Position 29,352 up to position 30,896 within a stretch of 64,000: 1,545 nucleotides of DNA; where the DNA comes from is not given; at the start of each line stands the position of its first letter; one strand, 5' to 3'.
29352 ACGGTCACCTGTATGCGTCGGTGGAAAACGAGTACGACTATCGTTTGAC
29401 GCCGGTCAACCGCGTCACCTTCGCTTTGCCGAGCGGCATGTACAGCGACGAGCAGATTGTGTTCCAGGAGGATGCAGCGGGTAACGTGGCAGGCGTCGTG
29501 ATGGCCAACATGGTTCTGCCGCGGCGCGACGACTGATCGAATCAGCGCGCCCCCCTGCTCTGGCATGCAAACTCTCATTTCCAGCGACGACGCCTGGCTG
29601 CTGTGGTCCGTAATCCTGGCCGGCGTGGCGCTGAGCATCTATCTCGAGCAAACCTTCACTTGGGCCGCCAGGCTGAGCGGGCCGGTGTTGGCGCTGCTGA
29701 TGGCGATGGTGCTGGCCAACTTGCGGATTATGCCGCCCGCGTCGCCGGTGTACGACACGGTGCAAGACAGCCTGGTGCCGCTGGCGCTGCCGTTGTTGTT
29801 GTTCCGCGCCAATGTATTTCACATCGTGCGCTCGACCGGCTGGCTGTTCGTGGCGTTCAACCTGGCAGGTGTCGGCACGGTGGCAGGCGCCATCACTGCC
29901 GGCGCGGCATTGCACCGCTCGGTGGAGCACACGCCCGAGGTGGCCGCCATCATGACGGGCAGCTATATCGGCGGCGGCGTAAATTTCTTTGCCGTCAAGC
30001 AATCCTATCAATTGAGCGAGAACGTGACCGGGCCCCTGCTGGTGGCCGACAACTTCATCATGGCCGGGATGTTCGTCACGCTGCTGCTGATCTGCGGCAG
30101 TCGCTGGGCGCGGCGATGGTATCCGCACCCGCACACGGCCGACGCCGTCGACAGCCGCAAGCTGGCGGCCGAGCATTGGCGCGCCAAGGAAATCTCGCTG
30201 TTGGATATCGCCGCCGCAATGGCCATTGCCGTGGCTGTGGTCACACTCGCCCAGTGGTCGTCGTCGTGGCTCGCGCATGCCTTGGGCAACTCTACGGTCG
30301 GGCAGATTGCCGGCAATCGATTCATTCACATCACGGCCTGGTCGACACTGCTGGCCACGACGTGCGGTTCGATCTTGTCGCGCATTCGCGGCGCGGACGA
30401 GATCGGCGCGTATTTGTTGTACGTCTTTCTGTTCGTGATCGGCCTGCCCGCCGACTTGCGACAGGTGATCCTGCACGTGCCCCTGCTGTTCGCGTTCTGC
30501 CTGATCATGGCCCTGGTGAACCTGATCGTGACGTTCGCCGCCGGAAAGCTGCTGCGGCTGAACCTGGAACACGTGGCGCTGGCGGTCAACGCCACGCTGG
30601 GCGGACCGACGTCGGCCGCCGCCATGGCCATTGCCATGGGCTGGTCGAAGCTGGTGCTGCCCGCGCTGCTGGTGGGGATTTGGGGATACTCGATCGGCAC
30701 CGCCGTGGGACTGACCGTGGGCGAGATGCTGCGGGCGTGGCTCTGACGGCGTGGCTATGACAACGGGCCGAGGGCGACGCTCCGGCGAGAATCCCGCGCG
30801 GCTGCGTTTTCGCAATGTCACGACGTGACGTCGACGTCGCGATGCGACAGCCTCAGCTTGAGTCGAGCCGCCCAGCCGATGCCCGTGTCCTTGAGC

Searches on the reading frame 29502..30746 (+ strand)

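Call 46: search_protein_families(library=pfam, max_evalue=0.00001, proteins=[window:29502-30746:+])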
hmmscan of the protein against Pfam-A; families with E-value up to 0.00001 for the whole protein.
window:29502-30746:+ (414 aa): 1 family
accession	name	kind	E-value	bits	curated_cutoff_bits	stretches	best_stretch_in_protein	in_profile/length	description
PF05684.17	DUF819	-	2.8e-75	254.2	27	1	37-412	2-378/379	Protein of unknown function (DUF819)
